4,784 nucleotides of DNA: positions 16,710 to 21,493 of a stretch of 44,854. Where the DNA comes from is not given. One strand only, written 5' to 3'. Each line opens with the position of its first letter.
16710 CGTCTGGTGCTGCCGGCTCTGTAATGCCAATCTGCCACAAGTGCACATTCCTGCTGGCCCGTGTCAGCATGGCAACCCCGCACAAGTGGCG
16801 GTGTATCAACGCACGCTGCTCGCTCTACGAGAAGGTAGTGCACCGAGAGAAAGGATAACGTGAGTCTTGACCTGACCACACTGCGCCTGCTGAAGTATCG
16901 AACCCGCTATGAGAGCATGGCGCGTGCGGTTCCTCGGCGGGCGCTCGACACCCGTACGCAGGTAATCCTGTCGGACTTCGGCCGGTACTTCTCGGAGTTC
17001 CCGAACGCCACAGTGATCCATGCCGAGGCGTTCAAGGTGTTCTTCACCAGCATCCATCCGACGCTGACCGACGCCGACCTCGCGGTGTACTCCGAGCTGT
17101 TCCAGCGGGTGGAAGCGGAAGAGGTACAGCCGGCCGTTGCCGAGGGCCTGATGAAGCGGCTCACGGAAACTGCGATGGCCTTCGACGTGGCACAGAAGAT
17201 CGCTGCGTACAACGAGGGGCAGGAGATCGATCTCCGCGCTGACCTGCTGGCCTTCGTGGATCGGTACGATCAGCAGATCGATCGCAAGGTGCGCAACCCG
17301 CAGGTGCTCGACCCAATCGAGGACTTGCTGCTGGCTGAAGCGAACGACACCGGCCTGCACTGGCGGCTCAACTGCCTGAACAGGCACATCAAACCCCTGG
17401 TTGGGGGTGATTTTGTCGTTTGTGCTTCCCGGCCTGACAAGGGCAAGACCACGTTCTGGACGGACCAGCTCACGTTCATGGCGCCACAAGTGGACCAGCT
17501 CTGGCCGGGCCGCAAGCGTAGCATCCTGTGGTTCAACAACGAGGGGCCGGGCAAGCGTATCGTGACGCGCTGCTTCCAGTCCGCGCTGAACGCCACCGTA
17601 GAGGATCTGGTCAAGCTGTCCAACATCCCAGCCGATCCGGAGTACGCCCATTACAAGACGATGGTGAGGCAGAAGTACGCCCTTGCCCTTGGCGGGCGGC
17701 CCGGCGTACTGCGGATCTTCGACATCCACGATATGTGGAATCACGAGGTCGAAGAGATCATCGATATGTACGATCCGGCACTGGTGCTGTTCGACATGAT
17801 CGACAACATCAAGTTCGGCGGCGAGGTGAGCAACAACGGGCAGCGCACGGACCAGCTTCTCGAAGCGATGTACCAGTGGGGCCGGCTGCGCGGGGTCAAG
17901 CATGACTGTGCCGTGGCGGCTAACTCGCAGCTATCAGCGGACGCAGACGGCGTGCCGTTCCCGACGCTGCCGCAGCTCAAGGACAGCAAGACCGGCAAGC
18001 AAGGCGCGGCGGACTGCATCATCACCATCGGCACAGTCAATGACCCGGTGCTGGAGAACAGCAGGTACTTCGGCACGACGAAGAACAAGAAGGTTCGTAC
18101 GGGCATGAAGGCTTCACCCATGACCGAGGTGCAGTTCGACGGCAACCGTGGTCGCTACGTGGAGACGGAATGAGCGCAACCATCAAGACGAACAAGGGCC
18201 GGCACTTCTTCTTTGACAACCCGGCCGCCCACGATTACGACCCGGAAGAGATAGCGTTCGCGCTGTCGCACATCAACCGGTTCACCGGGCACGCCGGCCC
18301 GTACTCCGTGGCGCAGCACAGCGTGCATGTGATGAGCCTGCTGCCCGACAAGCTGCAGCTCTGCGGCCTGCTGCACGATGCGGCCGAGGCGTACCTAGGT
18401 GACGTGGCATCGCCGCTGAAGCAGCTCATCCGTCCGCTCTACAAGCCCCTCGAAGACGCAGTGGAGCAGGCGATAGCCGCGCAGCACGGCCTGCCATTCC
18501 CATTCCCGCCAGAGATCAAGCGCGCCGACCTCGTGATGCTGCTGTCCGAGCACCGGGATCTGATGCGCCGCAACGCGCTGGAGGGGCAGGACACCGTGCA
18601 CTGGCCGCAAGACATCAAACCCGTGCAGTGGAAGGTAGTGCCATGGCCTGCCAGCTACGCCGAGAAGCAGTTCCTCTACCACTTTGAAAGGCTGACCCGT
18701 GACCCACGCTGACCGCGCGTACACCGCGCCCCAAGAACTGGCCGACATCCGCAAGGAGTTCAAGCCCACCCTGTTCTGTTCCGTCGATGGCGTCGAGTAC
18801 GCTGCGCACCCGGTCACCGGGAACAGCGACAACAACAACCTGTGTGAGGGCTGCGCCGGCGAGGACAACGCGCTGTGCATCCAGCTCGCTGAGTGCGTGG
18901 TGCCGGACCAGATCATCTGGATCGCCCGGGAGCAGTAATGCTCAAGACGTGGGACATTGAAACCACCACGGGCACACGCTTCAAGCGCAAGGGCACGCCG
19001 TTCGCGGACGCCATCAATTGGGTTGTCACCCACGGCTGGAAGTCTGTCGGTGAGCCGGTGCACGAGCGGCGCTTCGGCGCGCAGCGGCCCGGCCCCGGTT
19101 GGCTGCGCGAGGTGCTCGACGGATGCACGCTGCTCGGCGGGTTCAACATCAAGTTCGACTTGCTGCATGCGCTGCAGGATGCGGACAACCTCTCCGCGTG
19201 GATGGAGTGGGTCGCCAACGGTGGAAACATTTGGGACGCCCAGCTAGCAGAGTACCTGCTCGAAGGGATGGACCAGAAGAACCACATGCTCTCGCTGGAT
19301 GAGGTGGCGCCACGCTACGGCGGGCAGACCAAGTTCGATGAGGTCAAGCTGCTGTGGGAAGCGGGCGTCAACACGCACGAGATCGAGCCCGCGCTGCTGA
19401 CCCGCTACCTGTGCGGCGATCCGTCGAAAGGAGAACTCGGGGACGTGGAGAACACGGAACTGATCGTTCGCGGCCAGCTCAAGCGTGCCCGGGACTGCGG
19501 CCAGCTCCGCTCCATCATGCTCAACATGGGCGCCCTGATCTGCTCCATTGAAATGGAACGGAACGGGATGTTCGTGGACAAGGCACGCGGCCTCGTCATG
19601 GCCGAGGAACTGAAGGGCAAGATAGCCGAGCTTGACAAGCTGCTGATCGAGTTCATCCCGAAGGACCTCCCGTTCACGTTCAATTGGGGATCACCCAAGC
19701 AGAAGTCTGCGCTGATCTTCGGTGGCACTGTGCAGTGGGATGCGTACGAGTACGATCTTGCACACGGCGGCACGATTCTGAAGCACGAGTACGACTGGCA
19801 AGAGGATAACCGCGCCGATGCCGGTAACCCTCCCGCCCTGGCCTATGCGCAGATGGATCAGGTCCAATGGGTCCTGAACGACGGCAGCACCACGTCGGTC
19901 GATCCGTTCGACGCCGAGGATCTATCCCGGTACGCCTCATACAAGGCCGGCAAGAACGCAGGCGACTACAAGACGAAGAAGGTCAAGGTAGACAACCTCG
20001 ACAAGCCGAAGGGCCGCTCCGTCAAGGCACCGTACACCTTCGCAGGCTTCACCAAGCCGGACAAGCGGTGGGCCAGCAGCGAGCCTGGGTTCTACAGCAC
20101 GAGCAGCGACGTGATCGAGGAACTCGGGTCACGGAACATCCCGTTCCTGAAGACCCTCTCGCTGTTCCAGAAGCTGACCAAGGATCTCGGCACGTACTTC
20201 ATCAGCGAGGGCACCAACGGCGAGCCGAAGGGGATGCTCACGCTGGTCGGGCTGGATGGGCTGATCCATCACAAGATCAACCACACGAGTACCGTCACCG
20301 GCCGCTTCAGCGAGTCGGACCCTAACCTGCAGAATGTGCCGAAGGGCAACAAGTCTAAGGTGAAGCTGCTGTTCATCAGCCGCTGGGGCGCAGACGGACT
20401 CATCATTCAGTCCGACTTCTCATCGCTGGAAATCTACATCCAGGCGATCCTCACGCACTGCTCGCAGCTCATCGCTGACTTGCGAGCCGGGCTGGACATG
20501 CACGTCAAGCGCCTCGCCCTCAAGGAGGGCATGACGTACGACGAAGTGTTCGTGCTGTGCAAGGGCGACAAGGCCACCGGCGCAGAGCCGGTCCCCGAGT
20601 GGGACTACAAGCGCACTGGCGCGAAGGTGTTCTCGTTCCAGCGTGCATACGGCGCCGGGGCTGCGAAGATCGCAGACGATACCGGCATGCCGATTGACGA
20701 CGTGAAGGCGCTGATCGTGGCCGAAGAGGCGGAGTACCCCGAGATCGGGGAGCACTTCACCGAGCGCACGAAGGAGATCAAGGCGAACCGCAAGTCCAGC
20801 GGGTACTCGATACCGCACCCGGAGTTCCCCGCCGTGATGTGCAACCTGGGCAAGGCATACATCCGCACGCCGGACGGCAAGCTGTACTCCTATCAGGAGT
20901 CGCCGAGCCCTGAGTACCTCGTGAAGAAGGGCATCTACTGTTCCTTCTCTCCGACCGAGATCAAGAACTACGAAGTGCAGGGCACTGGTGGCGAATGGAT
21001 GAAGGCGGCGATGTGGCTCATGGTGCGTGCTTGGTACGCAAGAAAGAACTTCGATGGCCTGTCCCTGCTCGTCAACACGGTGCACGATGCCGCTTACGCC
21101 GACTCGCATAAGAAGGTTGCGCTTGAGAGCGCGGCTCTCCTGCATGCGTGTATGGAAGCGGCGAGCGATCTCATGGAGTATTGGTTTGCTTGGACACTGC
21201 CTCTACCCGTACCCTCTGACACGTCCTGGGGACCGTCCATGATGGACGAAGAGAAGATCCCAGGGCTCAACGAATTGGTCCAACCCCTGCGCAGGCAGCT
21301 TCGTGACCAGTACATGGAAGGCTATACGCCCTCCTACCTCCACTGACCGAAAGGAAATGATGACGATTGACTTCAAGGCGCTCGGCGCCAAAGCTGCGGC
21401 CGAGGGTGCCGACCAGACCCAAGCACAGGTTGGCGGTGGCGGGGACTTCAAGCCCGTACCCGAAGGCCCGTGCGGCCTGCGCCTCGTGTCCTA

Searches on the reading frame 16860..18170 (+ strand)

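Call 114: search_protein_families(library=pfam, proteins=[window:16860-18170:+], max_evalue=0.00001)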
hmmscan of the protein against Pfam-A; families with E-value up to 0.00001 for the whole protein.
window:16860-18170:+ (437 aa): 2 families
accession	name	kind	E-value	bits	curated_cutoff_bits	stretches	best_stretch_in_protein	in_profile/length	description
PF13481.12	AAA_25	-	1.1e-09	38.6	27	1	164-353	13-185/195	AAA domain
PF03796.21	DnaB_C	-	5.6e-06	26.4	27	0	165-390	1-211/255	DnaB-like helicase C terminal domain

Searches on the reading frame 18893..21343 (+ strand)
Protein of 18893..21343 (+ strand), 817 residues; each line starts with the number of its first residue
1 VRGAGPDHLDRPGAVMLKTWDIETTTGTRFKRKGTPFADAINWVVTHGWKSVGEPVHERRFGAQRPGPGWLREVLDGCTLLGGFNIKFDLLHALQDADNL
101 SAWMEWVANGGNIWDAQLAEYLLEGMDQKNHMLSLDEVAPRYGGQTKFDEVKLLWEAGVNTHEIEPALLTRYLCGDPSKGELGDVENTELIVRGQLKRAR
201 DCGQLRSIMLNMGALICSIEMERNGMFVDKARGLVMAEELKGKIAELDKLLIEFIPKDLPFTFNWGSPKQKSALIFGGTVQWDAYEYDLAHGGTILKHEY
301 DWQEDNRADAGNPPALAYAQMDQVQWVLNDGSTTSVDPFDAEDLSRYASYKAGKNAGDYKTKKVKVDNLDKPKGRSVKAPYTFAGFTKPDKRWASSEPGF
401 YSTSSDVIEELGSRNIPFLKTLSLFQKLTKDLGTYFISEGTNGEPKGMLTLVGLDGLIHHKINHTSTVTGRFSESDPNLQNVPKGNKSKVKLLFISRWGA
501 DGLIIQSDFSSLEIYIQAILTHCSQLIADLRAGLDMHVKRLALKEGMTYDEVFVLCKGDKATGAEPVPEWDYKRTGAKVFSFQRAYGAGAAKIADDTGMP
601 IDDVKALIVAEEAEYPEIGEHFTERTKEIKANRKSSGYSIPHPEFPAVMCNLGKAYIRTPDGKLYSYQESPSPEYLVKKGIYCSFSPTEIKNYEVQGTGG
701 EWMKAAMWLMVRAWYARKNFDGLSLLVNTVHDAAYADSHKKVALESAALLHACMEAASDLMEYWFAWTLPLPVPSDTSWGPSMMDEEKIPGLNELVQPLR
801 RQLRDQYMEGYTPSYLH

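Call 114: search_protein_families(library=pfam, proteins=[window:18893-21343:+], max_evalue=0.00001)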
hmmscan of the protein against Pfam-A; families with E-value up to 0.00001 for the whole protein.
window:18893-21343:+ (817 aa): 1 family
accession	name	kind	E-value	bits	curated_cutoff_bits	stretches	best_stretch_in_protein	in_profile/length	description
PF00476.26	DNA_pol_A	-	1.4e-30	107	34.3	1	397-759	55-362/381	DNA polymerase family A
